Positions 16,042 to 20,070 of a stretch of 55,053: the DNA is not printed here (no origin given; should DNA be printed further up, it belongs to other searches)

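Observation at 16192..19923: MtrC/OmcA-style 5+5 decaheme surface lipoprotein fused to a collagen-like stalk in a putative myxobacterium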

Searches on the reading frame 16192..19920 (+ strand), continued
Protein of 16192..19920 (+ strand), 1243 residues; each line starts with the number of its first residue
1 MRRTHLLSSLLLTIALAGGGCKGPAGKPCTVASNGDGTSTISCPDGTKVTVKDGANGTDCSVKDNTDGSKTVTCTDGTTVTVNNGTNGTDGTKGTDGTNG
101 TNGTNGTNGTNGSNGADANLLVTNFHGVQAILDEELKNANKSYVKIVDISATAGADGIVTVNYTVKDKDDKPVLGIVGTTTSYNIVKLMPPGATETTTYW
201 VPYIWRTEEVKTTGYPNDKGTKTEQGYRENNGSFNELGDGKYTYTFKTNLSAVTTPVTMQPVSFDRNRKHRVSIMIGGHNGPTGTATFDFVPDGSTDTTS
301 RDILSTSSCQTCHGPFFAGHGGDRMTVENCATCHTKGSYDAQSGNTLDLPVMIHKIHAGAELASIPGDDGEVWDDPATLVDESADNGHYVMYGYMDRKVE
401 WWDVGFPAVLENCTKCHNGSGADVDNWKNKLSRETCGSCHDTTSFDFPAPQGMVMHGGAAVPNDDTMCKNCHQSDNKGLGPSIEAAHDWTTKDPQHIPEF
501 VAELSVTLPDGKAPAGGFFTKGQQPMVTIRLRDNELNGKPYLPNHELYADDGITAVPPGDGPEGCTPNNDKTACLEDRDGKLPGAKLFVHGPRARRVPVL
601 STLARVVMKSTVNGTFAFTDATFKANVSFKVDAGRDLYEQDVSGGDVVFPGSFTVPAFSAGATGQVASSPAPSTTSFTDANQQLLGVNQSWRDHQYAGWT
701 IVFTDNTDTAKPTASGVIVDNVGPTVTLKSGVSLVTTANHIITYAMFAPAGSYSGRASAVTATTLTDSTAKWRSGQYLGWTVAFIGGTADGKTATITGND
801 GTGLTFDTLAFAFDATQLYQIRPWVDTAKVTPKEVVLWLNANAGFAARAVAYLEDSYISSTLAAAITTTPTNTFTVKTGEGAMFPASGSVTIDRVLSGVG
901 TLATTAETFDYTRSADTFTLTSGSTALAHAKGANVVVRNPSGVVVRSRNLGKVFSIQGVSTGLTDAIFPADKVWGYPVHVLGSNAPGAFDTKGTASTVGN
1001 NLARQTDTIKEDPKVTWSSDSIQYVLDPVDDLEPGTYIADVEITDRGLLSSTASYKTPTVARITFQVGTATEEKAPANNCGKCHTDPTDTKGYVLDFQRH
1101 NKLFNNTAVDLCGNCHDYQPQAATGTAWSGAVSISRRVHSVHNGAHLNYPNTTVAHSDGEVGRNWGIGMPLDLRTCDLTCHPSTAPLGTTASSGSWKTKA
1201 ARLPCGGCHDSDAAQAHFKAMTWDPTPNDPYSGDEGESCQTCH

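Call 36: fold_search(model_id=the predicted structure, library=pdb)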
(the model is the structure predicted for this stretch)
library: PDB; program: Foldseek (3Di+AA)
matches with E <= 10: 1283; with E <= 0.001: 18
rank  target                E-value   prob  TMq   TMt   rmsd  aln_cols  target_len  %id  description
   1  4lmh_B                6.2e-25  1.00  0.28  0.44  12.6       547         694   21  Crystal structure of the outer membrane decaheme cytochrome OmcA (released 2014-04-16)
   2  4lmh_A                9.5e-25  1.00  0.28  0.44  12.3       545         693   22  Crystal structure of the outer membrane decaheme cytochrome OmcA (released 2014-04-16)
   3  4lmh_C                1.6e-24  1.00  0.28  0.44  12.3       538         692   22  Crystal structure of the outer membrane decaheme cytochrome OmcA (released 2014-04-16)
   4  4lmh_D                3.3e-24  1.00  0.28  0.44  24.1       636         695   19  Crystal structure of the outer membrane decaheme cytochrome OmcA (released 2014-04-16)
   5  6qyc_B                1.8e-18  1.00  0.24  0.41   6.4       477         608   20  Crystal structure of MtrC from Shewanella baltica OS185 (released 2020-04-22)
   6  6qyc_C                5.6e-18  1.00  0.24  0.41   6.8       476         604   20  Crystal structure of MtrC from Shewanella baltica OS185 (released 2020-04-22)
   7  6qyc_A                7.3e-18  1.00  0.24  0.42   6.7       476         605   20  Crystal structure of MtrC from Shewanella baltica OS185 (released 2020-04-22)
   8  3ucp                  1.2e-15  1.00  0.25  0.35   8.0       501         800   18  Outer membrane Endecaheme cytochrome UndA from Shewanella sp. HRCR-6 (released 2012-08-08)
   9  4lm8                  2.0e-14  1.00  0.23  0.38   7.3       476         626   17  Crystal structure of the outer membrane decaheme cytochrome MtrC (released 2015-02-11)
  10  7o7g                  2.5e-14  1.00  0.23  0.38   7.1       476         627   16  Crystal structure of the Shewanella oneidensis MR1 MtrC mutant H561M (released 2021-10-06)
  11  8qc9                  2.8e-14  1.00  0.23  0.38   7.2       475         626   17  Crystal structure of the outer membrane decaheme cytochrome MtrC (A293Boc-Lys) (released 2024-09-04)
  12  7qth                  4.7e-14  1.00  0.23  0.39   7.0       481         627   16  Crystal structure of the Shewanella oneidensis MR1 MtrC mutant C453A (released 2023-01-18)
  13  8qbq                  5.3e-14  1.00  0.23  0.39   6.8       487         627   16  Crystal structure of the outer membrane decaheme cytochrome MtrC (A430Boc-Lys) (released 2024-09-04)
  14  8qbz                  6.2e-14  1.00  0.23  0.38   7.0       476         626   16  Crystal structure of the outer membrane decaheme cytochrome MtrC (E344Boc-Lys) (released 2024-09-04)
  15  9eov                  4.9e-11  1.00  0.20  0.72   5.5       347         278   19  Crystal structure of domains I and II from the outer membrane cytochrome MtrC (released 2025-08-13)
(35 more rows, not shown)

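Call 61: search_protein_families(library=pfam, proteins=[L037:2277-3329:+, L037:3358-5691:+, L037:5935-8646:+, L037:8656-9600:+, L025:5908-8637:+, L025:8945-11587:+, L004:6329-7567:-, L004:5274-6326:-, L004:3614-5299:-], max_evalue=0.001)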
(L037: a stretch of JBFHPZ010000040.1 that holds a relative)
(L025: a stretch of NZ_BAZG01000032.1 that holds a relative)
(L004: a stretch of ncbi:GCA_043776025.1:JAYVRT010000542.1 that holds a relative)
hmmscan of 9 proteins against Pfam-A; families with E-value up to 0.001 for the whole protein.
L037:2277-3329:+ (351 aa): 6 families
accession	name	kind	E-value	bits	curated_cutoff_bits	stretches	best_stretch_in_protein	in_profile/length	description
PF09699.15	Paired_CXXCH_1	-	2.8e-36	123.4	20.6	3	226-261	6-40/41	Doubled CXXCH motif (Paired_CXXCH_1)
PF14522.11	Cytochrome_C7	-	1.2e-12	47.9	24.8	1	225-280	12-67/67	Cytochrome c7 and related cytochrome c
PF22678.1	Cytochrom_c_NrfB-like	-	3.3e-12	47.2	27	2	144-195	24-76/89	Cytochrome c-type protein NrfB-like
PF14537.11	Cytochrom_c3_2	-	4.9e-10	40.2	25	1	173-257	2-78/79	Cytochrome c3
PF22113.1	Mtrc-MtrF_II-IV_dom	-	1.6e-07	31.5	30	1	45-110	102-167/176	Outer membrane cytochrome MtrC/MtrF-like, domains II/IV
PF02085.21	Cytochrom_CIII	-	9.7e-05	23.1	22.9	0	98-184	29-101/101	Class III cytochrome C family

L037:3358-5691:+ (778 aa): 2 families
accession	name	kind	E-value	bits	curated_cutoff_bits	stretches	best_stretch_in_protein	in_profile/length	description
PF11854.14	MtrB_PioB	-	3.7e-182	607.7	23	1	143-778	6-635/635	Putative outer membrane beta-barrel porin, MtrB/PioB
PF10677.15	DUF2490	-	4.4e-05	23.7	29.8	0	477-588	31-126/186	Protein of unknown function (DUF2490)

L037:5935-8646:+ (904 aa): 5 families
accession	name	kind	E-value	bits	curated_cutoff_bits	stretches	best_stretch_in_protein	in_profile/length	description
PF22113.1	Mtrc-MtrF_II-IV_dom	-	1.3e-39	135.9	30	2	240-420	1-168/176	Outer membrane cytochrome MtrC/MtrF-like, domains II/IV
PF14522.11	Cytochrome_C7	-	1.6e-14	53.9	24.8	1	349-416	13-67/67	Cytochrome c7 and related cytochrome c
PF14537.11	Cytochrom_c3_2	-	7.4e-11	42.8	25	0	351-419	8-68/79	Cytochrome c3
PF22112.2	OmcA-like_N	-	2.4e-06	28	27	1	84-232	2-163/167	OmcA-like N-terminal domain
PF02085.21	Cytochrom_CIII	-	7e-05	23.6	22.9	0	351-419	32-86/101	Class III cytochrome C family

L037:8656-9600:+ (315 aa): 3 families
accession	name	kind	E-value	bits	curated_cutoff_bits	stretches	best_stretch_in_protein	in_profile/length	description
PF13145.12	Rotamase_2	-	4.1e-10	41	27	1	159-283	1-121/121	PPIC-type PPIASE domain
PF13623.11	SurA_N_2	-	4.3e-05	23.9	28.5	1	38-140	17-130/145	SurA-like N-terminal domain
PF13624.11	SurA_N_3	-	0.00019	21.8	27.2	1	38-154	19-144/162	SurA-like N-terminal domain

L025:5908-8637:+ (910 aa): 5 families
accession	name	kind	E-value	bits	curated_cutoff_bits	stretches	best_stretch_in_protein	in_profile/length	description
PF22113.1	Mtrc-MtrF_II-IV_dom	-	1.1e-38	133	30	2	269-437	1-166/176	Outer membrane cytochrome MtrC/MtrF-like, domains II/IV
PF14522.11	Cytochrome_C7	-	2.5e-14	53.3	24.8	0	847-910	13-66/67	Cytochrome c7 and related cytochrome c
PF14537.11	Cytochrom_c3_2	-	4.5e-09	37.1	25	0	849-910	8-64/79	Cytochrome c3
PF02085.21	Cytochrom_CIII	-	5.1e-05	24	22.9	0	379-436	31-84/101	Class III cytochrome C family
PF22112.2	OmcA-like_N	-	6.6e-05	23.3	27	1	198-261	102-163/167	OmcA-like N-terminal domain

L025:8945-11587:+ (881 aa): 0 families

L004:6329-7567:- (412 aa): 0 families

L004:5274-6326:- (350 aa): 3 families
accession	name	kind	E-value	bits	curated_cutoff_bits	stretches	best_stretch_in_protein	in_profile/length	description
PF14522.11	Cytochrome_C7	-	2.2e-15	56.7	24.8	2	35-89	3-67/67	Cytochrome c7 and related cytochrome c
PF22113.1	Mtrc-MtrF_II-IV_dom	-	1.6e-08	34.7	30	0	45-202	7-165/176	Outer membrane cytochrome MtrC/MtrF-like, domains II/IV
PF14537.11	Cytochrom_c3_2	-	2.2e-06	28.4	25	0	40-80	2-38/79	Cytochrome c3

L004:3614-5299:- (561 aa): 4 families
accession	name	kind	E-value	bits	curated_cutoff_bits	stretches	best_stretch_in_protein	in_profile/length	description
PF14522.11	Cytochrome_C7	-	5e-10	39.5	24.8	0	464-528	14-66/67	Cytochrome c7 and related cytochrome c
PF09698.15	GSu_C4xC__C2xCH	-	6.8e-09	36.7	21.7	2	465-505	1-36/36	Geobacter CxxxxCH...CXXCH motif (GSu_C4xC__C2xCH)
PF02085.21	Cytochrom_CIII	-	8.8e-06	26.4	22.9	0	330-421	23-101/101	Class III cytochrome C family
PF14537.11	Cytochrom_c3_2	-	0.00011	23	25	0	322-378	7-66/79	Cytochrome c3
